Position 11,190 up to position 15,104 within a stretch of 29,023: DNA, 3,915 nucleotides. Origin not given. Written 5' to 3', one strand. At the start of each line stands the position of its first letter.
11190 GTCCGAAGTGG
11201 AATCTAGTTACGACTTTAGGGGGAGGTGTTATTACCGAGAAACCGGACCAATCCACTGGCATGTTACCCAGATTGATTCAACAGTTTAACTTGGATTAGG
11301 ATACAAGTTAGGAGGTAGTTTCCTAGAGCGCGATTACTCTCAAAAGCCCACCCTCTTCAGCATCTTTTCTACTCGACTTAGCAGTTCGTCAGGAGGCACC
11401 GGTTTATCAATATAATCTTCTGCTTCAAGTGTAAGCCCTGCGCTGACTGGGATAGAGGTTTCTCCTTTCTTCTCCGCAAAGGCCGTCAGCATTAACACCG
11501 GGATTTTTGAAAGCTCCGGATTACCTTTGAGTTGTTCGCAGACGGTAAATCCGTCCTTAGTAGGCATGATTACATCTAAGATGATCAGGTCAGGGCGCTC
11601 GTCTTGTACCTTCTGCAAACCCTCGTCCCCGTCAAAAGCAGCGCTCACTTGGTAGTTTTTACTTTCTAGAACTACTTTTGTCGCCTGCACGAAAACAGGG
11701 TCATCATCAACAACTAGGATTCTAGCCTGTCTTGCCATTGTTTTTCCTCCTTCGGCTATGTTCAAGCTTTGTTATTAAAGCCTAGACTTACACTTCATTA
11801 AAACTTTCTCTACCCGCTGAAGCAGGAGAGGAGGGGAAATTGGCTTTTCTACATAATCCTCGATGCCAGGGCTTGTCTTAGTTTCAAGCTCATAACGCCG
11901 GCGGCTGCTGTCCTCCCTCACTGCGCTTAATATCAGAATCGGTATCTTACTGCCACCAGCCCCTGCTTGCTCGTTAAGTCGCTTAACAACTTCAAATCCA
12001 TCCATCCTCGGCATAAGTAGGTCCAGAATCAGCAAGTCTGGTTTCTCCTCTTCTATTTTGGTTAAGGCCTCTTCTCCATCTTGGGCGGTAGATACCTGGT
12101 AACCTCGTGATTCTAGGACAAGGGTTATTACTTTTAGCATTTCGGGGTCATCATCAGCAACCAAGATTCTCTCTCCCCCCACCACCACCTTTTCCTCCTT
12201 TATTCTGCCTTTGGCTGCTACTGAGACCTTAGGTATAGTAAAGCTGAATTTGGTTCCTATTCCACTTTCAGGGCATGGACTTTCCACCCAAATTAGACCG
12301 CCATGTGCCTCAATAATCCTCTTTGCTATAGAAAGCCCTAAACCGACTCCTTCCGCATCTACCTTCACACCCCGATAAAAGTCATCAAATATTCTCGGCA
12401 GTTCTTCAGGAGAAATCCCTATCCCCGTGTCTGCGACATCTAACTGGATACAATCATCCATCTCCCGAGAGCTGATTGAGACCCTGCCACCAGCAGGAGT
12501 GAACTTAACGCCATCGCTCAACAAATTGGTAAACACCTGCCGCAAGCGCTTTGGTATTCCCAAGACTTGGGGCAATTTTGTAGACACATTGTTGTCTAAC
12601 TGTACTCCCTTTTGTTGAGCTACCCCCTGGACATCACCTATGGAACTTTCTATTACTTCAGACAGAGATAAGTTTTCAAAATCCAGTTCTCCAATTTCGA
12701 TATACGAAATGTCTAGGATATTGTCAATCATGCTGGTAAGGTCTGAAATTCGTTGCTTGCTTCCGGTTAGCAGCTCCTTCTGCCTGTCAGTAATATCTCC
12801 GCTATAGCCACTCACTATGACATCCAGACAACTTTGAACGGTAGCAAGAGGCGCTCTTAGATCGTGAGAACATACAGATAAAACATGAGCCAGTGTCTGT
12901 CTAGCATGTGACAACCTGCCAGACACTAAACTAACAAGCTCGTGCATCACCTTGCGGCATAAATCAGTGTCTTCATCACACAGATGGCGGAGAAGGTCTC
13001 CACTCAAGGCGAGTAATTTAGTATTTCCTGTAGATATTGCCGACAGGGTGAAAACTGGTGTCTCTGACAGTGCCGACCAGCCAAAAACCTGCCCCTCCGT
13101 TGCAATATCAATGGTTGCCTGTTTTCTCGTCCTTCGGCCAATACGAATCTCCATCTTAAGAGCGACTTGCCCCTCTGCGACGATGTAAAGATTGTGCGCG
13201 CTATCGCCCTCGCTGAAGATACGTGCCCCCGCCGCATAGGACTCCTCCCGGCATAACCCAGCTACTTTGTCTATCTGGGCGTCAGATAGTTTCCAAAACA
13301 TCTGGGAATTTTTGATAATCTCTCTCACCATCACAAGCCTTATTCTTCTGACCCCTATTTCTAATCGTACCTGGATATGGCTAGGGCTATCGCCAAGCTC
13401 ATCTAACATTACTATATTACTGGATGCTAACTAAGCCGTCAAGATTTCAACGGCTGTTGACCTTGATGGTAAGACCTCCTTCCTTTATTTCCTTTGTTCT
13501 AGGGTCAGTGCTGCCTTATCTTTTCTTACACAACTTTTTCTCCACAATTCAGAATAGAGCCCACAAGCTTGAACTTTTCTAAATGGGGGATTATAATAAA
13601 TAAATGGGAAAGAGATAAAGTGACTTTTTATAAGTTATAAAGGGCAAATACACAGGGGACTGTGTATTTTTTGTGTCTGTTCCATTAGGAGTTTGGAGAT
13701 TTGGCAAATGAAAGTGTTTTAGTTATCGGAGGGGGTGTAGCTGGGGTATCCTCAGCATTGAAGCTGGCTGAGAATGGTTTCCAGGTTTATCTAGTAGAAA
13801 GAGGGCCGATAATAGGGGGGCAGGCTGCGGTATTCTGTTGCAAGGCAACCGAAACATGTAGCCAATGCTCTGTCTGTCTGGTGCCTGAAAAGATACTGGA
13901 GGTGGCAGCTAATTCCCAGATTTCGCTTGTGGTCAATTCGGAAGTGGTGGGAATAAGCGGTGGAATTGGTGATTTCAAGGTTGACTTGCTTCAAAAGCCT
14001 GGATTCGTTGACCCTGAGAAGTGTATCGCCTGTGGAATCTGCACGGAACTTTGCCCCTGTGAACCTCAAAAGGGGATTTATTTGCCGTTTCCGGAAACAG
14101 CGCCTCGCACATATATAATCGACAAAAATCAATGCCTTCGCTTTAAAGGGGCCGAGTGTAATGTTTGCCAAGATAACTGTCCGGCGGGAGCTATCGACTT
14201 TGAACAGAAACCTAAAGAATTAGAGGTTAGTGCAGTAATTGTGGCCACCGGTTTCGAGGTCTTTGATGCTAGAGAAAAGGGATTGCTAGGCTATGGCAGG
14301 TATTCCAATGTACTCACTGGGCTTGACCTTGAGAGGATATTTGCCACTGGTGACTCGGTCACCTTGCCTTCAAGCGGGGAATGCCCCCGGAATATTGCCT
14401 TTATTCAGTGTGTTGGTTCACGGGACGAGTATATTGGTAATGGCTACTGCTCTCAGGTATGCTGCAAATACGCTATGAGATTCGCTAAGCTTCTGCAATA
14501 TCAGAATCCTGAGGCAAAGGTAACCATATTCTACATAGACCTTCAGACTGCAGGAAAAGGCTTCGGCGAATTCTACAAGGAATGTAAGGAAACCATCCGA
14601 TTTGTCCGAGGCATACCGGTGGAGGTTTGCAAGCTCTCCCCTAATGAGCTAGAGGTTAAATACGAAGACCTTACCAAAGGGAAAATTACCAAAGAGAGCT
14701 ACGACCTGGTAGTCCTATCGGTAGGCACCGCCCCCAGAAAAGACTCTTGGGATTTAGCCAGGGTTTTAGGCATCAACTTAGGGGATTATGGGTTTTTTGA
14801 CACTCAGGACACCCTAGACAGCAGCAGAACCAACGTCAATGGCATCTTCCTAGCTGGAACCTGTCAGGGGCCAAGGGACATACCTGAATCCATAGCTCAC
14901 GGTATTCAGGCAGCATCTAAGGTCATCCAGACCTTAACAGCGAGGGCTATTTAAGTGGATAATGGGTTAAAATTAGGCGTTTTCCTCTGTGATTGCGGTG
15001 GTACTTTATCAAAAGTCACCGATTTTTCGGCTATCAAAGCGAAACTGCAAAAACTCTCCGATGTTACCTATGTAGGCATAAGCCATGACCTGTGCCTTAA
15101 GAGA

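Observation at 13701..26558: HdrB-less MetVF-Hdr-[NiFe]-hydrogenase operon: candidate H2/NADPH-coupled electron-bifurcating methylene-THF reductase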

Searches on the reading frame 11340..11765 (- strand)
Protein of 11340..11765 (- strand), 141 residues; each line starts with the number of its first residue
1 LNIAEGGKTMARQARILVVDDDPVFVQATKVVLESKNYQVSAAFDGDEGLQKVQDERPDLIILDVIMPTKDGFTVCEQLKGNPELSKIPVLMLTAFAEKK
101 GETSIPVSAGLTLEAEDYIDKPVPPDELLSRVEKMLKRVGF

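Call 6: search_protein_families(library=pfam, proteins=[window:11340-11765:-], max_evalue=0.00001)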
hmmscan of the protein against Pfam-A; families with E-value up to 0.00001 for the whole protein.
window:11340-11765:- (141 aa): 1 family
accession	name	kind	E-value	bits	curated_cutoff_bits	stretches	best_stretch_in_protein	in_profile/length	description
PF00072.30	Response_reg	-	1.7e-26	93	30.2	1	16-133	1-111/111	Response regulator receiver domain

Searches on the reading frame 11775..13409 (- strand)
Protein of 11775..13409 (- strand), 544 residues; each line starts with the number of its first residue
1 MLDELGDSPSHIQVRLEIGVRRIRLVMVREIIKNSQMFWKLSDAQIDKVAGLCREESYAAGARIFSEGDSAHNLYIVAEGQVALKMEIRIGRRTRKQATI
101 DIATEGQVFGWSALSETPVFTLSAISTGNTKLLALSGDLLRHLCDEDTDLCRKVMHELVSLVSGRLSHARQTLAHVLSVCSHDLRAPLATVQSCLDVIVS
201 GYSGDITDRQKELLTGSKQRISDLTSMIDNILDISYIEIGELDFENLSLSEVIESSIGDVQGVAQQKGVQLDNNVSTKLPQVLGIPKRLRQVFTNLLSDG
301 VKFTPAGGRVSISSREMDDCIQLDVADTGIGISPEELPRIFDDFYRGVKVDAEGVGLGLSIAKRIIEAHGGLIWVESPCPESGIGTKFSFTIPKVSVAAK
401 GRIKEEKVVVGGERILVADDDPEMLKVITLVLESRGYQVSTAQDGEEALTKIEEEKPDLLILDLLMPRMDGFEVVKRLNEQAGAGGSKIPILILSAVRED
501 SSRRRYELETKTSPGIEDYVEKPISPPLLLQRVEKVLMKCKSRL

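Call 6: search_protein_families(library=pfam, proteins=[window:11775-13409:-], max_evalue=0.00001)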
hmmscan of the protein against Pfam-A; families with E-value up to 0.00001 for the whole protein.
window:11775-13409:- (544 aa): 4 families
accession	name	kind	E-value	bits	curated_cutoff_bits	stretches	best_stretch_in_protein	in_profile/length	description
PF02518.31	HATPase_c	-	2e-27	96.2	26.4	1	285-394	2-109/111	Histidine kinase-, DNA gyrase B-, and HSP90-like ATPase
PF00072.30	Response_reg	-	1.1e-25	90.4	30.2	1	415-534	1-111/111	Response regulator receiver domain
PF00027.35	cNMP_binding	-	1.1e-11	45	27.5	1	56-147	2-89/89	Cyclic nucleotide-binding domain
PF00512.31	HisKA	-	9e-07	29.3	26.9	1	176-238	5-64/66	His Kinase A (phospho-acceptor) domain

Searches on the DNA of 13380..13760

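Call 75: search_rna_families(source=window, start=13380, end=13760, threshold=evalue, max_evalue=1)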
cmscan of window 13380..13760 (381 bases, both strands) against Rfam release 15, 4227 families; matches with E-value up to 1: 2.
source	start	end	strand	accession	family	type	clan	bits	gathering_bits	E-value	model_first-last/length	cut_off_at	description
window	13617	13672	+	RF02057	STnc40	Gene; sRNA;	-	23.1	45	0.089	1-70/70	no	Salmonella enterica sRNA STnc40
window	13536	13593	-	RF04280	mir-890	Gene; miRNA;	CL00136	17.1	56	0.54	1-74/74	no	mir-890 microRNA precursor family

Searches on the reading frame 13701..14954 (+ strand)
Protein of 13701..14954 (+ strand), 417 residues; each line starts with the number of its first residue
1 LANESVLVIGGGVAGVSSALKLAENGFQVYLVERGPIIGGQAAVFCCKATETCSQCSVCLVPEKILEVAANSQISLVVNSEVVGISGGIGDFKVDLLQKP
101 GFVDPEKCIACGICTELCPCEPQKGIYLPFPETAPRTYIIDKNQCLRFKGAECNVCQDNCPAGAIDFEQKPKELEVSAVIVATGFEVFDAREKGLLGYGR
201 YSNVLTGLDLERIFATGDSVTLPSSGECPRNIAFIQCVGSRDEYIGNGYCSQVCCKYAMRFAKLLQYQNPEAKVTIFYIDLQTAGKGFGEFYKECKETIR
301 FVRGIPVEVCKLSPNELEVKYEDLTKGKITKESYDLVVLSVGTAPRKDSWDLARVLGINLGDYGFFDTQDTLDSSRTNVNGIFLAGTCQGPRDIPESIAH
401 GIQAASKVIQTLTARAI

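Call 3: search_protein_families(library=pfam, proteins=[window:13701-14954:+], max_evalue=0.001)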
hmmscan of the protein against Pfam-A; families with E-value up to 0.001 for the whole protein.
window:13701-14954:+ (417 aa): 10 families
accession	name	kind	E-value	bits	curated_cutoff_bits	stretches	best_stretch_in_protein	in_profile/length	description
PF07992.20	Pyr_redox_2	-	1.6e-18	67.6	26.1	2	169-402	93-288/291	Pyridine nucleotide-disulphide oxidoreductase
PF12831.13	FAD_oxidored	-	2.3e-08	34.2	27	1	6-43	2-39/416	FAD dependent oxidoreductase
PF01266.30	DAO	-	3.2e-08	33.9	27.9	1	6-41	2-38/353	FAD dependent oxidoreductase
PF00890.30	FAD_binding_2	-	1e-06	28.7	20.4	1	6-43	2-39/414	FAD binding domain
PF01134.28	GIDA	-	1e-06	28.5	22.1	1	6-47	2-29/391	Glucose inhibited division protein A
PF13450.12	NAD_binding_8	-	1.9e-06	28.5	21.9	1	8-43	1-36/68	NAD(P)-binding Rossmann-like domain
PF12797.12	Fer4_2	-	0.00015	21.9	24.5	1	102-119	4-21/22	4Fe-4S binding domain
PF13738.12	Pyr_redox_3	-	0.00015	21.6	30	0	5-37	166-198/305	Pyridine nucleotide-disulphide oxidoreductase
PF01494.25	FAD_binding_3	-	0.00032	20.5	22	1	5-34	3-32/349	FAD binding domain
PF00037.32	Fer4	-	0.00052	20.2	21.1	1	103-120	3-20/24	4Fe-4S binding domain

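Call 4: search_protein_families(library=ncbifam, proteins=[window:13701-14954:+], max_evalue=0.001)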
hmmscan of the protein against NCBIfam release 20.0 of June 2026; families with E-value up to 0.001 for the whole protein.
window:13701-14954:+ (417 aa): 66 families (the best 25 are shown)
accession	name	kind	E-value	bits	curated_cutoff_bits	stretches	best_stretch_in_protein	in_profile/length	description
NF040770.1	hetero_SS_HdrA2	exception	2.5e-118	396.3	1100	1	2-413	138-561/777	CoB-CoM heterodisulfide reductase HdrA2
NF041778.1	hetero_SS_HdrA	equivalog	1.2e-96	324.2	1400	1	3-413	142-571/771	ferredoxin:CoB-CoM heterodisulfide reductase subunit HdrA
NF041891.1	hdrA_Methbact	equivalog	1.8e-84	284.4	1300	1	3-412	133-556/762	ferredoxin:CoB-CoM heterodisulfide reductase subunit HdrA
NF009410.0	PRK12771.1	subfamily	9.2e-11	41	516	1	5-40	140-175/566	NAD(P)-binding protein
TIGR01292.1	TRX_reduct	equivalog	3.6e-10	39.1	343.45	1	318-411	211-299/300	thioredoxin-disulfide reductase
TIGR03467.1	HpnE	equivalog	1.2e-09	38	283.05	1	6-51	1-46/430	hydroxysqualene dehydroxylase HpnE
TIGR01350.1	lipoamide_DH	equivalog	8.9e-09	34.6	408.8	0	5-42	3-39/461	dihydrolipoyl dehydrogenase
NF009409.0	PRK12770.1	subfamily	1.9e-08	33.8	343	1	315-415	257-353/360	putative glutamate synthase subunit beta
NF005560.0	PRK07233.1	equivalog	7.5e-08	31.6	252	1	5-48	2-45/435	hypothetical protein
TIGR02053.1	MerA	equivalog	1.2e-07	31.1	454.45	1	6-45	3-41/465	mercury(II) reductase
TIGR03997.1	mycofact_OYE_2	equivalog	4.1e-07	28.8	793.15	1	4-44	380-420/645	mycofactocin system FadH/OYE family oxidoreductase 2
NF045637.1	carotdesatCrtDProt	equivalog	5.4e-07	28.5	580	1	6-45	1-40/485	1-hydroxycarotenoid 3,4-desaturase CrtD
NF005883.0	PRK07845.1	equivalog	1.1e-06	27.9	479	0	324-390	255-315/466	NAD(P)H-quinone dehydrogenase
TIGR02734.1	crtI_fam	subfamily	1.4e-06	27.3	238.1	1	6-45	1-40/504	phytoene desaturase family protein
NF040864.1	HgcB_ferredoxin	equivalog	1.6e-06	27.9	99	1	104-168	12-64/93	mercury methylation ferredoxin HgcB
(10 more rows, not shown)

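Call 51: search_solved_structures(query=window:13701-14954:+, show_alignments=1, max_evalue=1e-10)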
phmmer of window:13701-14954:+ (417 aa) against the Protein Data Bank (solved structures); distinct sequences matched with E-value up to 1e-10: 6.
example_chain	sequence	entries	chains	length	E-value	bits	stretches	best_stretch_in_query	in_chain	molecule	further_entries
8rvv_A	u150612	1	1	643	3.2e-101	342.5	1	3-408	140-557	H(2):CoB-CoM heterodisulfide,ferredoxin reductase subunit A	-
8rvu_a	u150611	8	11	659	3.4e-101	342.4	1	3-408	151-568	H(2):CoB-CoM heterodisulfide,ferredoxin reductase subunit A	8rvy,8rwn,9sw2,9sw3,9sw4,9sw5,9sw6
5odc_A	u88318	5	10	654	1.2e-98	334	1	5-409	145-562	Heterodisulfide reductase, subunit A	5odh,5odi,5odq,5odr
9sfi_A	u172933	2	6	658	2.8e-94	319.6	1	3-409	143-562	CoB--CoM heterodisulfide reductase iron-sulfur subunit A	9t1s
7bkb_A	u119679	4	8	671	1.4e-63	218.5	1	4-407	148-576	CoB--CoM heterodisulfide reductase iron-sulfur subunit A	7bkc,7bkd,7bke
6tjr_A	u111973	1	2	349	6e-40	140.6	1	174-407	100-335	Fumarate reductase/succinate dehydrogenase flavoprotein domain protein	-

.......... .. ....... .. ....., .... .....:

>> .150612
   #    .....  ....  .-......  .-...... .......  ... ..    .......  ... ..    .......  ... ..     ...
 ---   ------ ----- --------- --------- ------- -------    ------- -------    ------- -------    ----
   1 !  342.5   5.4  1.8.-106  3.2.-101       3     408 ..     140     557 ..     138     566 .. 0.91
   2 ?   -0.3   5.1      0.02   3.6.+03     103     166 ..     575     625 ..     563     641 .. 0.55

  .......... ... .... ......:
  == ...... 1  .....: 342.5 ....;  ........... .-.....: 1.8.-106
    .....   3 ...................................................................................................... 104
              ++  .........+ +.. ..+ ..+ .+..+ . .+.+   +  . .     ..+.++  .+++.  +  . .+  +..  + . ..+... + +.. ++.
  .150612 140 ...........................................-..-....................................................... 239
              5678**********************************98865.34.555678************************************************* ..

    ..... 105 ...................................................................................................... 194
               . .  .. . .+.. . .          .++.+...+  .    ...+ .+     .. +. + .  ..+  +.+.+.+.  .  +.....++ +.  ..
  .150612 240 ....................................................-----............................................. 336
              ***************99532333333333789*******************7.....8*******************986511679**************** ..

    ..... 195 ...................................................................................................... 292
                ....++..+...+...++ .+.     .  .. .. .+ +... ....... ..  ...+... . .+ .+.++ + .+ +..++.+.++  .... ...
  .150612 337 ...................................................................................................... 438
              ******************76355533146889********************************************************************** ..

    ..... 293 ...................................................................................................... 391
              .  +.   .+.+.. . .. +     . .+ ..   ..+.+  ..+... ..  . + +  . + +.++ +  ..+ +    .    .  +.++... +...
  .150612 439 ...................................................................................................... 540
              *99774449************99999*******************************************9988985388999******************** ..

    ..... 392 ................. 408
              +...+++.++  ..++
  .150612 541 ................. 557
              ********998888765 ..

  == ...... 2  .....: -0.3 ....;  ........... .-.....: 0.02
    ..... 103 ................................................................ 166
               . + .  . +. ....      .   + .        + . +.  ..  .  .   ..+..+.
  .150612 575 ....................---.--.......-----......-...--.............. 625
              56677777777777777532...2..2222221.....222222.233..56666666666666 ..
